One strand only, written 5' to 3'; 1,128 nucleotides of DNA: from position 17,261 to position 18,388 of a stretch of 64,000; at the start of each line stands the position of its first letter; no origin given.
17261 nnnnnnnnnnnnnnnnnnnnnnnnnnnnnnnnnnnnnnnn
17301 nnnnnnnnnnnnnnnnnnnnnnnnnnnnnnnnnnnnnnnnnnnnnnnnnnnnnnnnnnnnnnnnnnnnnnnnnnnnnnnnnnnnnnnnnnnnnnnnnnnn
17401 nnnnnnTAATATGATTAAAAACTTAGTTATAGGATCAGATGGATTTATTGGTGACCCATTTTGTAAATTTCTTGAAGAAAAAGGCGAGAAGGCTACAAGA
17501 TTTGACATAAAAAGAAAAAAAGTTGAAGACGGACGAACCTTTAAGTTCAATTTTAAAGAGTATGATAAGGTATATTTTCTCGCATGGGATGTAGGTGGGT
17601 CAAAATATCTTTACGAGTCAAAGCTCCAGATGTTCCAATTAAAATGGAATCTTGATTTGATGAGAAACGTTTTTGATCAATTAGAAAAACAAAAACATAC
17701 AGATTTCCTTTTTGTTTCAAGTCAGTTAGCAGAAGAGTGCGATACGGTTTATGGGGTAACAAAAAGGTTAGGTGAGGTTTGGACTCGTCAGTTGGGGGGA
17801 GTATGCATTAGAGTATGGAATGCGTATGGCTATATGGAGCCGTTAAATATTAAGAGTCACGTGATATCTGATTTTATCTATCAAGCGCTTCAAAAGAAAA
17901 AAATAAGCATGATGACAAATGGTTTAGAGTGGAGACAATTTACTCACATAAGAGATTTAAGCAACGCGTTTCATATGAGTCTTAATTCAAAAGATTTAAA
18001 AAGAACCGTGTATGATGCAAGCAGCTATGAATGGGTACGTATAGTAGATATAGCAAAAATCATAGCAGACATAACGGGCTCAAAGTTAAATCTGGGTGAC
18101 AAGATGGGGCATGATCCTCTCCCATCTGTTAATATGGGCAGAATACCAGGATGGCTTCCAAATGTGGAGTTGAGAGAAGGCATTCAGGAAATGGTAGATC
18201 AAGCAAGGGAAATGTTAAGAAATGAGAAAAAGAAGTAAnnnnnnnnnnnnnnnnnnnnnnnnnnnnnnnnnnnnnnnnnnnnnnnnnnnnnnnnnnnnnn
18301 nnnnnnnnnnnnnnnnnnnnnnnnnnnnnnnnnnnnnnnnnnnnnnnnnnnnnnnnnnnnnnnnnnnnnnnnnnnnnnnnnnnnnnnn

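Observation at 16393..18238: GDP-mannose 3,5-epimerase (GME) homolog with adjacent short SDR, implying GDP-L-galactose/L-gulose-derived sugars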

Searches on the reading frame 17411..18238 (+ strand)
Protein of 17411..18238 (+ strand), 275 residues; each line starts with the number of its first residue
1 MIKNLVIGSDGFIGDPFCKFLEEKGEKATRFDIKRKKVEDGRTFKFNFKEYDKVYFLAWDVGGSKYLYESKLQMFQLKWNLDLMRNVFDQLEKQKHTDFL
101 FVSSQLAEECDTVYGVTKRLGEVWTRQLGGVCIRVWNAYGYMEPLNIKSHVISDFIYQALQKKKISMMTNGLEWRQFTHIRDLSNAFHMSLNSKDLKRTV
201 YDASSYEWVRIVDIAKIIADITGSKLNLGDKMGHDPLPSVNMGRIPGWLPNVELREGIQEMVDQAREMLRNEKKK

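Call 3: search_protein_families(library=pfam, proteins=[window:17411-18238:+], max_evalue=0.001)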
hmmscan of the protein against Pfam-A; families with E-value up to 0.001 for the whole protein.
window:17411-18238:+ (275 aa): 2 families
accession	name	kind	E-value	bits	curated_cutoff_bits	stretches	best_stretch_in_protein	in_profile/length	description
PF01370.27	Epimerase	-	5.9e-18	65.6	20.9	1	5-195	2-229/240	NAD dependent epimerase/dehydratase family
PF16363.11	GDP_Man_Dehyd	-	1.4e-06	28.5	27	0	114-203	153-249/332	GDP-mannose 4,6 dehydratase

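Call 5: search_solved_structures(query=window:17411-18238:+, max_evalue=0.01, show_alignments=2)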
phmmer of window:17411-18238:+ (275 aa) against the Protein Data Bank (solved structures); distinct sequences matched with E-value up to 0.01: 17.
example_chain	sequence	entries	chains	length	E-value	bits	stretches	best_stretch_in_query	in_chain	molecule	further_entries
4gll_A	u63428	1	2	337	5e-08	35.8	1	133-269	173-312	UDP-glucuronic acid decarboxylase 1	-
2b69_A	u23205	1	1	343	5.2e-08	35.8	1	133-269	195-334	UDP-glucuronate decarboxylase 1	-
4lk3_A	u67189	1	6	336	5.3e-08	35.7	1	133-269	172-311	UDP-glucuronic acid decarboxylase 1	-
4m55_A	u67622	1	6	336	5.7e-08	35.7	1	133-269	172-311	UDP-glucuronic acid decarboxylase 1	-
6bi4_A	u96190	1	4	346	5.9e-05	25.8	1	125-263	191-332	dTDP-glucose 4,6-dehydratase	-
6vo6_A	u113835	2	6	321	6.6e-05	25.6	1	113-266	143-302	Putative sugar-nucleotide epimerase/dehydratease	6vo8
3aw9_A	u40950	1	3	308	0.00025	23.7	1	112-225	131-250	NAD-dependent epimerase/dehydratase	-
6pmh_A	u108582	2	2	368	0.00038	23.1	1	107-228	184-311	UDP-glucose 4-epimerase related protein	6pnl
2hun_A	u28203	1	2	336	0.00056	22.6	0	124-264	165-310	336aa long hypothetical dTDP-glucose 4,6-dehydratase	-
3icp_A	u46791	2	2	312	0.00061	22.4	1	112-225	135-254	NAD-dependent epimerase/dehydratase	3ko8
8v4g_A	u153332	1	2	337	0.0011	21.6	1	128-267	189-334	Putative nucleotide sugar dehydratase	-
8v4h_A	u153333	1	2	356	0.0013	21.4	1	128-267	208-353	Putative nucleotide sugar dehydratase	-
6vlo_A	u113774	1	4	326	0.0014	21.2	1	137-229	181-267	Putative dTDP-D-glucose 4,6-dehydratase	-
3m2p_A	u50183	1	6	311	0.0017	20.9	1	111-229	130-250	UDP-N-acetylglucosamine 4-epimerase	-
2pzj_A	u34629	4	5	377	0.0018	20.9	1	144-231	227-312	Putative nucleotide sugar epimerase/ dehydratase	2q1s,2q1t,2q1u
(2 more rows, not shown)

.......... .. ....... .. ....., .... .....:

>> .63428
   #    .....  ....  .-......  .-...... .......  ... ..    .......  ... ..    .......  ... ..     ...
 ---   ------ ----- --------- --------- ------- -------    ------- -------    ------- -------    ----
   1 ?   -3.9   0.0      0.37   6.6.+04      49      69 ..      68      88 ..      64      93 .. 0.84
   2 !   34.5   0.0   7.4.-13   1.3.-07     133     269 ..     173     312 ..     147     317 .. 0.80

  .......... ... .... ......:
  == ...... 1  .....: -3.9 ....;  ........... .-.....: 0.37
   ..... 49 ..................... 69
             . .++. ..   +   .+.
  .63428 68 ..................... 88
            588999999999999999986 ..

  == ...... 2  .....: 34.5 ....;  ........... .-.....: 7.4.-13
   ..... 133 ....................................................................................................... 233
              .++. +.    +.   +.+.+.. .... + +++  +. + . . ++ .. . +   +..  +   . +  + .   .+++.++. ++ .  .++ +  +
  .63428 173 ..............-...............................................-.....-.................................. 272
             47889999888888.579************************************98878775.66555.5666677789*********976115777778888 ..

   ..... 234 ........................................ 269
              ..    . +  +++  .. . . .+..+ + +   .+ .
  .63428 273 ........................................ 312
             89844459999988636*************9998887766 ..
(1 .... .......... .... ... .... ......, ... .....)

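Call 7: search_protein_families(library=ncbifam, proteins=[window:17411-18238:+], max_evalue=0.001)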
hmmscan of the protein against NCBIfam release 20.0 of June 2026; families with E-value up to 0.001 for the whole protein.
window:17411-18238:+ (275 aa): 4 families
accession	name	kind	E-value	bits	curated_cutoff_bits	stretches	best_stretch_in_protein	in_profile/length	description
TIGR01181.1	dTDP_gluc_dehyt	equivalog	1e-08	34.7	365.1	1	133-263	176-309/321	dTDP-glucose 4,6-dehydratase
TIGR04180.1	EDH_00030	hypoth_equivalog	1.6e-06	27.4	475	1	132-228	169-262/297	NAD-dependent 4,6-dehydratase LegB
NF047922.1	GDPFucSynFcl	equivalog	4.3e-06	26.4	500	1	136-262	162-298/308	GDP-L-fucose synthase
NF008872.0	PRK11908.1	equivalog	0.00014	21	294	0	144-195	190-241/349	bifunctional UDP-4-keto-pentose/UDP-xylose synthase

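Call 10: find_homologous_proteins(query=window:17411-18238:+, max_evalue=0.001)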
Query window:17411-18238:+ (275 aa): 811 proteins with E <= 0.001 among 1146 candidates; the best 120 are listed.
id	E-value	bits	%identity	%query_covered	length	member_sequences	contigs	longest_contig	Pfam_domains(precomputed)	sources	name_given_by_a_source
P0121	3.7e-185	632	100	100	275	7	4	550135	PF16363.12,PF01370.28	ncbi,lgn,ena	-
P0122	2.2e-150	518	82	100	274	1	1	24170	PF16363.12,PF01370.28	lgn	-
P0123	1.0e-146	506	79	100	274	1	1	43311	PF16363.12,PF01370.28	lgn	-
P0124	2.7e-142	491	78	100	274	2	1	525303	PF16363.12,PF01370.28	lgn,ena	-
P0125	7.4e-141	486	76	100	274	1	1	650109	PF16363.12,PF01370.28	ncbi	-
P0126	3.1e-139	481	76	100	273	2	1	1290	PF16363.12,PF01370.28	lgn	-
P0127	5.5e-139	480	75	100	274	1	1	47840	PF16363.12,PF01370.28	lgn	-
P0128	1.0e-138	479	74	100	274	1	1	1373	PF16363.12,PF01370.28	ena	-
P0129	2.3e-138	478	77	100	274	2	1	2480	PF16363.12,PF01370.28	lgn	-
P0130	3.3e-138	478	76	100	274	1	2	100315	PF16363.12,PF01370.28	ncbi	-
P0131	9.3e-138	476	76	100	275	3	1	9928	PF16363.12,PF01370.28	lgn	-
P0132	3.8e-136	471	75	100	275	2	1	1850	PF16363.12,PF01370.28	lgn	-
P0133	8.9e-136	470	74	100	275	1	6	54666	PF16363.12,PF01370.28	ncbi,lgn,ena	ncbi:MAG: NAD(P)-dependent oxidoreductase [Patescibacteria group bacterium]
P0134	9.1e-136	470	74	100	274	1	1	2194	PF16363.12,PF01370.28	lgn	-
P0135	2.4e-135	468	74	100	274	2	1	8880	PF16363.12,PF01370.28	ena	-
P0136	2.7e-135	468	72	100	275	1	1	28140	PF16363.12,PF01370.28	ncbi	-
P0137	1.1e-134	466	75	100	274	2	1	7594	PF16363.12,PF01370.28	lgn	-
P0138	2.3e-134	465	73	100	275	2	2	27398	PF16363.12,PF01370.28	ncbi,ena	-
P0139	3.8e-134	464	73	100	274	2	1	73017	PF16363.12,PF01370.28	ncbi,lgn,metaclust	metaclust:status=active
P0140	6.6e-134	464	74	100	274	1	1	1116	PF16363.12,PF01370.28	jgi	jgi:nucleoside-diphosphate-sugar epimerase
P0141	7.0e-134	463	73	100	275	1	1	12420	PF16363.12,PF01370.28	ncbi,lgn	-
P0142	3.4e-133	461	73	100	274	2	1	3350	PF01370.28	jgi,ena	-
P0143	4.4e-133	461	73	100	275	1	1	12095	PF16363.12,PF01370.28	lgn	-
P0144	1.6e-132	459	71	100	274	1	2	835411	PF16363.12,PF01370.28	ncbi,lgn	-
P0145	1.0e-131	456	73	96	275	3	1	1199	PF16363.12,PF01370.28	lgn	-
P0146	1.8e-131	456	73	99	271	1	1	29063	PF16363.12,PF01370.28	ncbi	-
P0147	2.6e-131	455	72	97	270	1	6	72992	PF16363.12,PF01370.28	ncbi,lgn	-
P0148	2.9e-131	455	73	100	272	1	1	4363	PF16363.12,PF01370.28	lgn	-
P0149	2.1e-130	452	71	99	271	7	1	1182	PF16363.12,PF01370.28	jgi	-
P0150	2.7e-130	452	68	100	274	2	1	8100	PF16363.12,PF01370.28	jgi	jgi:nucleoside-diphosphate-sugar epimerase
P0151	2.7e-130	452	72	96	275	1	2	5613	PF16363.12,PF01370.28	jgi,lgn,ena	-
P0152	3.8e-130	451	72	100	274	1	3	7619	PF16363.12,PF01370.28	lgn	-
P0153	5.5e-130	451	72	99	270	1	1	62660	PF16363.12,PF01370.28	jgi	-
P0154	8.0e-130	450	72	100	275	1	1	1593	PF16363.12,PF01370.28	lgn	-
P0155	9.2e-130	450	71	100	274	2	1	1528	PF01370.28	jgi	jgi:nucleoside-diphosphate-sugar epimerase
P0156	3.2e-129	448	72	99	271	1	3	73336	PF16363.12,PF01370.28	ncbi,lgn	-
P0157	3.4e-129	448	71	100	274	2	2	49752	PF16363.12,PF01370.28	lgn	-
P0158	5.8e-129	447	71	99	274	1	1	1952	PF16363.12,PF01370.28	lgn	-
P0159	6.9e-129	447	70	100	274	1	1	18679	PF16363.12,PF01370.28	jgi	jgi:nucleoside-diphosphate-sugar epimerase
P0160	1.1e-128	446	73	96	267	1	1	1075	PF16363.12,PF01370.28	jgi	jgi:nucleoside-diphosphate-sugar epimerase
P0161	1.2e-128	446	71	99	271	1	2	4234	PF16363.12,PF01370.28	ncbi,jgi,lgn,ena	-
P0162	1.4e-128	446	71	99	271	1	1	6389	PF16363.12,PF01370.28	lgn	-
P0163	1.5e-128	446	72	99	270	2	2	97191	PF16363.12,PF01370.28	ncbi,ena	-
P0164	7.2e-128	444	70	100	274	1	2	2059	PF16363.12,PF01370.28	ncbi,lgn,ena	-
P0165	1.2e-127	443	72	99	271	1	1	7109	PF16363.12,PF01370.28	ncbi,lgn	-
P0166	2.6e-127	442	72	99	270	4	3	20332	PF16363.12,PF01370.28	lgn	-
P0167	1.2e-126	440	71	99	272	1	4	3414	PF16363.12,PF01370.28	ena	-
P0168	2.0e-126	439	69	100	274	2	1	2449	PF16363.12,PF01370.28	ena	-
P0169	2.1e-126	439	70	100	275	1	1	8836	PF16363.12,PF01370.28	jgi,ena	-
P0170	2.2e-126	439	71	100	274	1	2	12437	PF16363.12,PF01370.28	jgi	-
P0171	2.4e-126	439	71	100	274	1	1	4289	PF16363.12,PF01370.28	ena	-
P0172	3.8e-126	438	71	100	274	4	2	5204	PF16363.12,PF01370.28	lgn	-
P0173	4.0e-126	438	72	99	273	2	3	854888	PF16363.12,PF01370.28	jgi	-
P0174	4.1e-126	438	71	100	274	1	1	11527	PF16363.12,PF01370.28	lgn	-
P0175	4.5e-126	438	70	99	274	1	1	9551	PF16363.12,PF01370.28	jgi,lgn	jgi:nucleoside-diphosphate-sugar epimerase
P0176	7.6e-126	437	71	100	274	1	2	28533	PF16363.12,PF01370.28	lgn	-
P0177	2.0e-125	436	69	100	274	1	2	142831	PF16363.12,PF01370.28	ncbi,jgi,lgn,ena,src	-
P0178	3.7e-125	435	69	100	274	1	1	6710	PF16363.12,PF01370.28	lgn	-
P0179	1.1e-124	433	71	100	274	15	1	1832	PF16363.12,PF01370.28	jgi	jgi:nucleoside-diphosphate-sugar epimerase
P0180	2.3e-124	432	70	100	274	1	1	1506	PF16363.12,PF01370.28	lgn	-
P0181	3.0e-124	432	70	100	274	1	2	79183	PF16363.12,PF01370.28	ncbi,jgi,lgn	-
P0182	3.7e-124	432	70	99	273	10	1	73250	PF16363.12,PF01370.28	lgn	-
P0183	5.9e-124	431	70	97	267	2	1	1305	PF16363.12,PF01370.28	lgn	-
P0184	9.0e-124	430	71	100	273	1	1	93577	PF16363.12,PF01370.28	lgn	-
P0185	1.1e-123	430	70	100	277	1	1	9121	PF16363.12,PF01370.28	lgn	-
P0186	1.6e-123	430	70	98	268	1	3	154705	PF16363.12,PF01370.28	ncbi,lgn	-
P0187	1.7e-123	429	69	100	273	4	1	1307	PF16363.12,PF01370.28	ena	-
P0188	2.8e-123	429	70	100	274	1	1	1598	PF16363.12,PF01370.28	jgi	jgi:nucleoside-diphosphate-sugar epimerase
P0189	3.3e-123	428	69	98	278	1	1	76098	PF16363.12,PF01370.28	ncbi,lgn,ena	-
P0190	4.0e-123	428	69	98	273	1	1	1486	PF16363.12,PF01370.28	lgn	-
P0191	5.2e-123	428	66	100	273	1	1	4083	PF16363.12,PF01370.28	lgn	-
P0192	6.0e-123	428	70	99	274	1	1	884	PF16363.12,PF01370.28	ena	-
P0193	6.1e-123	428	68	99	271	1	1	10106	PF16363.12,PF01370.28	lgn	-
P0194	1.0e-122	427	70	99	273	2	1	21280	PF16363.12,PF01370.28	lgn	-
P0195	1.4e-122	426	69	100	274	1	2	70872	PF16363.12,PF01370.28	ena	-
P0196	2.2e-122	426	67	100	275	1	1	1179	PF16363.12,PF01370.28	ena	-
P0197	3.7e-122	425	69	100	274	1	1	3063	PF16363.12,PF01370.28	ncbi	-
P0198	5.8e-122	424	69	98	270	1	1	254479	PF16363.12,PF01370.28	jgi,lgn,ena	-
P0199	7.3e-122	424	70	99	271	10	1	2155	PF16363.12,PF01370.28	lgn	-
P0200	9.3e-122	424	66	99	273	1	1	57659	PF16363.12,PF01370.28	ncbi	ncbi:NAD-dependent epimerase/dehydratase family protein [Patescibacteria group bacterium]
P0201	2.0e-121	423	70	99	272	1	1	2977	PF16363.12,PF01370.28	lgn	-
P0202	3.3e-121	422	69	100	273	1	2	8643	PF16363.12,PF01370.28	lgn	-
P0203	3.8e-121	422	71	97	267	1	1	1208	PF16363.12,PF01370.28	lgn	-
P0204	3.9e-121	422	70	100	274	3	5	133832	PF16363.12,PF01370.28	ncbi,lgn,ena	-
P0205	6.2e-121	421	69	96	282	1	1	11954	PF16363.12,PF01370.28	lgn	-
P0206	2.1e-120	419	70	98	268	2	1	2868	PF16363.12,PF01370.28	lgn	-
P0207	2.7e-120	419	68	98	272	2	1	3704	PF16363.12,PF01370.28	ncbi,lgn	-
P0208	3.7e-120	418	71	98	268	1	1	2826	PF16363.12,PF01370.28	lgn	-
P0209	3.8e-120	418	66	99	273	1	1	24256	PF16363.12,PF01370.28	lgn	-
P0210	4.2e-120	418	67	100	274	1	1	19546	PF16363.12,PF01370.28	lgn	-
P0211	4.9e-120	418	69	98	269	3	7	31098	PF16363.12,PF01370.28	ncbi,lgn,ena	-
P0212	1.2e-119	417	69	99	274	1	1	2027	PF16363.12,PF01370.28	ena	-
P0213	1.4e-119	417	68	100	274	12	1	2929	PF16363.12,PF01370.28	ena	-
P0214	2.7e-119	416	68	99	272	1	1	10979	PF16363.12,PF01370.28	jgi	jgi:nucleoside-diphosphate-sugar epimerase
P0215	2.7e-119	416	68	97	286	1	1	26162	PF16363.12,PF01370.28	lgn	-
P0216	6.2e-119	414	66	100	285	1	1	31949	PF16363.12,PF01370.28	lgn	-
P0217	6.8e-119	414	67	100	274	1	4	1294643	PF16363.12,PF01370.28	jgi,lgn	jgi:nucleoside-diphosphate-sugar epimerase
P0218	6.8e-119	414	68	98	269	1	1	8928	PF16363.12,PF01370.28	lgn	-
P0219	1.1e-118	414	70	98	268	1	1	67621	PF01370.28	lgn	-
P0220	1.2e-118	414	67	100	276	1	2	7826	PF16363.12,PF01370.28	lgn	-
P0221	1.4e-118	413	68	99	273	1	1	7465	PF16363.12,PF01370.28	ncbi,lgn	-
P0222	4.4e-118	412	68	99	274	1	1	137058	PF16363.12,PF01370.28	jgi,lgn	-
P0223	1.4e-116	407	68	98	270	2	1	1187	PF16363.12,PF01370.28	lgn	-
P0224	1.7e-116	406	67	98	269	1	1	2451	PF16363.12,PF01370.28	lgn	-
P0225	4.7e-114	398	63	99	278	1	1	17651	PF16363.12,PF01370.28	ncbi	-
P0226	9.5e-114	397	64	99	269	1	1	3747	PF16363.12,PF01370.28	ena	-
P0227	1.9e-113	396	64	100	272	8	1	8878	PF16363.12,PF01370.28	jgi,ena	jgi:nucleoside-diphosphate-sugar epimerase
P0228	5.4e-113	395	67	97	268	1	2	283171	PF16363.12,PF01370.28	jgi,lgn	-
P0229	5.6e-113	395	66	98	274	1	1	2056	PF16363.12,PF01370.28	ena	-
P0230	1.5e-112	394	63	99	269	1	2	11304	PF16363.12,PF01370.28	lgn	-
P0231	2.8e-112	393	65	96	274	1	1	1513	PF01370.28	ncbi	-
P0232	8.2e-111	388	63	96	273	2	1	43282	PF16363.12,PF01370.28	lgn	-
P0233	1.8e-110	387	65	98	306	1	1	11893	PF16363.12,PF01370.28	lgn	-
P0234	4.3e-110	385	62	99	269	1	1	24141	PF16363.12,PF01370.28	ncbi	-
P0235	1.3e-109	384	62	99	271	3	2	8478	PF16363.12,PF01370.28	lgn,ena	-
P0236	2.2e-109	383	62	99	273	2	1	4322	PF16363.12,PF01370.28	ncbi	-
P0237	2.4e-109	383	63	98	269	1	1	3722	PF16363.12,PF01370.28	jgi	jgi:nucleoside-diphosphate-sugar epimerase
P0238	5.1e-109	382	62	96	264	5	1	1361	PF16363.12,PF01370.28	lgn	-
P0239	7.2e-109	381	63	97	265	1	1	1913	PF16363.12,PF01370.28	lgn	-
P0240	8.0e-109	381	63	97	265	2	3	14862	PF16363.12,PF01370.28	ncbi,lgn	-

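Call 18: find_encoding_contigs(protein=P0121, flank=10000, max_places=3)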
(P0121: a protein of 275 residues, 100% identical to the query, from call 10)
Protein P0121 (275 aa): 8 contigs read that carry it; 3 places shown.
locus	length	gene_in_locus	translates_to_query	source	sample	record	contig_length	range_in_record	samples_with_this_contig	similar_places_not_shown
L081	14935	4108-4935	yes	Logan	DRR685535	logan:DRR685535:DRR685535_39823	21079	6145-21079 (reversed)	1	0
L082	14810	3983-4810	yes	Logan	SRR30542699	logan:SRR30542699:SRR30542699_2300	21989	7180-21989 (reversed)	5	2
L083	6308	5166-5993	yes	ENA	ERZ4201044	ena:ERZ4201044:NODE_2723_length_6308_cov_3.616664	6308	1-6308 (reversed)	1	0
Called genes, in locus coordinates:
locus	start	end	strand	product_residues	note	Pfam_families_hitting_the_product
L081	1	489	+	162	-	?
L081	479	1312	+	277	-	PF00535:Glycos_transf_2, PF10111:Glyco_tranf_2_2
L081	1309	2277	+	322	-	PF01073:3Beta_HSD, PF01370:Epimerase, PF05368:NmrA (weak), PF16363:GDP_Man_Dehyd, PF07993:NAD_binding_4, PF13460:NAD_binding_10, PF02719:Polysacc_synt_2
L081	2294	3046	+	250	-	PF05148:Methyltransf_8, PF01209:Ubie_methyltran (faint), PF13489:Methyltransf_23, PF07021:MetW, PF13847:Methyltransf_31, PF08241:Methyltransf_11, PF08242:Methyltransf_12 (weak), PF13649:Methyltransf_25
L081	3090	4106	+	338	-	PF01073:3Beta_HSD, PF01370:Epimerase, PF02719:Polysacc_synt_2 (faint), PF16363:GDP_Man_Dehyd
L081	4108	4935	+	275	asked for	PF01370:Epimerase, PF16363:GDP_Man_Dehyd (faint)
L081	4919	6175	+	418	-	PF00534:Glycos_transf_1, PF13692:Glyco_trans_1_4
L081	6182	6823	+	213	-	PF13847:Methyltransf_31, PF08241:Methyltransf_11, PF13649:Methyltransf_25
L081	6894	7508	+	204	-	PF25087:GMPPB_C (faint), PF00132:Hexapep, PF14602:Hexapep_2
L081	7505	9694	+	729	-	-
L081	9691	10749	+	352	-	-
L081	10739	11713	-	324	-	PF00657:Lipase_GDSL (weak), PF13472:Lipase_GDSL_2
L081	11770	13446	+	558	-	-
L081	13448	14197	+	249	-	PF05050:Methyltransf_21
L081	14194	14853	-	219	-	PF01209:Ubie_methyltran (weak), PF08003:Methyltransf_9, PF13489:Methyltransf_23, PF13847:Methyltransf_31, PF08241:Methyltransf_11, PF08242:Methyltransf_12, PF13649:Methyltransf_25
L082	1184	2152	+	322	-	PF01073:3Beta_HSD, PF01370:Epimerase, PF05368:NmrA (weak), PF16363:GDP_Man_Dehyd, PF07993:NAD_binding_4, PF13460:NAD_binding_10, PF02719:Polysacc_synt_2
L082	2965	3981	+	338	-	PF01073:3Beta_HSD, PF01370:Epimerase, PF02719:Polysacc_synt_2 (faint), PF16363:GDP_Man_Dehyd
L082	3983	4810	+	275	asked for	PF01370:Epimerase, PF16363:GDP_Man_Dehyd (faint)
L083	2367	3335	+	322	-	PF01073:3Beta_HSD, PF01370:Epimerase, PF05368:NmrA (weak), PF16363:GDP_Man_Dehyd, PF07993:NAD_binding_4, PF13460:NAD_binding_10, PF02719:Polysacc_synt_2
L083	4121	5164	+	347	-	PF01073:3Beta_HSD, PF01370:Epimerase, PF02719:Polysacc_synt_2 (faint), PF16363:GDP_Man_Dehyd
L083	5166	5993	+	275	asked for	PF01370:Epimerase, PF16363:GDP_Man_Dehyd (faint)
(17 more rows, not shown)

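Call 19: find_encoding_contigs(protein=P0217, flank=10000, max_places=2)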
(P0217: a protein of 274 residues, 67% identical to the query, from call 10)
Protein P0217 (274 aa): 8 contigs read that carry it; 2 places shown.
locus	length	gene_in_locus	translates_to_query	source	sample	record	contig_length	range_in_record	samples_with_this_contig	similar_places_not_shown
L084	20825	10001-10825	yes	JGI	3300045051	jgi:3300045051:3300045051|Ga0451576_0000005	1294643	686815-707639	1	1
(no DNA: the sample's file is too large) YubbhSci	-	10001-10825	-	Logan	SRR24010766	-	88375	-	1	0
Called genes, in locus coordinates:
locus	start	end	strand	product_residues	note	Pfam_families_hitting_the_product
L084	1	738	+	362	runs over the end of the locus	PF04188:Mannosyl_trans2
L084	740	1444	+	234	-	PF00535:Glycos_transf_2, PF10111:Glyco_tranf_2_2 (weak), PF13641:Glyco_tranf_2_3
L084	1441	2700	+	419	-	-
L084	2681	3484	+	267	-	PF00535:Glycos_transf_2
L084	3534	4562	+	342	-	PF00106:adh_short (weak), PF01073:3Beta_HSD, PF01370:Epimerase, PF02719:Polysacc_synt_2, PF04321:RmlD_sub_bind, PF07993:NAD_binding_4, PF16363:GDP_Man_Dehyd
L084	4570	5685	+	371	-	PF13439:Glyco_transf_4, PF20706:GT4-conflict, PF00534:Glycos_transf_1, PF13692:Glyco_trans_1_4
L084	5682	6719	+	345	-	PF00535:Glycos_transf_2, PF13641:Glyco_tranf_2_3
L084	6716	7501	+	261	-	-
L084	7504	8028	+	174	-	PF25084:LbH_EIF2B (faint), PF25087:GMPPB_C (faint), PF00132:Hexapep, PF14602:Hexapep_2 (weak)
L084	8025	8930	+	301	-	PF01073:3Beta_HSD, PF01370:Epimerase, PF02719:Polysacc_synt_2 (weak), PF04321:RmlD_sub_bind, PF16363:GDP_Man_Dehyd, PF07993:NAD_binding_4 (weak)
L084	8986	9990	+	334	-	PF01370:Epimerase, PF16363:GDP_Man_Dehyd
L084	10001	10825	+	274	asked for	PF01370:Epimerase, PF16363:GDP_Man_Dehyd (faint)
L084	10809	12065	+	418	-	PF00534:Glycos_transf_1, PF13692:Glyco_trans_1_4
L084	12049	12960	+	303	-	PF01209:Ubie_methyltran, PF05175:MTS, PF13489:Methyltransf_23, PF00891:Methyltransf_2 (faint), PF08241:Methyltransf_11, PF08242:Methyltransf_12, PF13649:Methyltransf_25, PF13847:Methyltransf_31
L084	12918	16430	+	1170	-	-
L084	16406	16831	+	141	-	-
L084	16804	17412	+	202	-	PF25087:GMPPB_C (faint), PF00132:Hexapep, PF14602:Hexapep_2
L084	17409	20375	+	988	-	PF00657:Lipase_GDSL (weak), PF13472:Lipase_GDSL_2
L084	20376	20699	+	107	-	PF03848:TehB (faint), PF05175:MTS (weak), PF13847:Methyltransf_31 (weak), PF13649:Methyltransf_25 (weak)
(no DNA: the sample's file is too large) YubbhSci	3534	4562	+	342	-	PF00106:adh_short (weak), PF01073:3Beta_HSD, PF01370:Epimerase, PF02719:Polysacc_synt_2, PF04321:RmlD_sub_bind, PF07993:NAD_binding_4, PF16363:GDP_Man_Dehyd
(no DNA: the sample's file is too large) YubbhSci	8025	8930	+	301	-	PF01073:3Beta_HSD, PF01370:Epimerase, PF02719:Polysacc_synt_2 (weak), PF04321:RmlD_sub_bind, PF16363:GDP_Man_Dehyd, PF07993:NAD_binding_4 (weak)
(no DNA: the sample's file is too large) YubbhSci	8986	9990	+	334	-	PF01370:Epimerase, PF16363:GDP_Man_Dehyd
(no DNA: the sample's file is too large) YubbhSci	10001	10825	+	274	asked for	PF01370:Epimerase, PF16363:GDP_Man_Dehyd (faint)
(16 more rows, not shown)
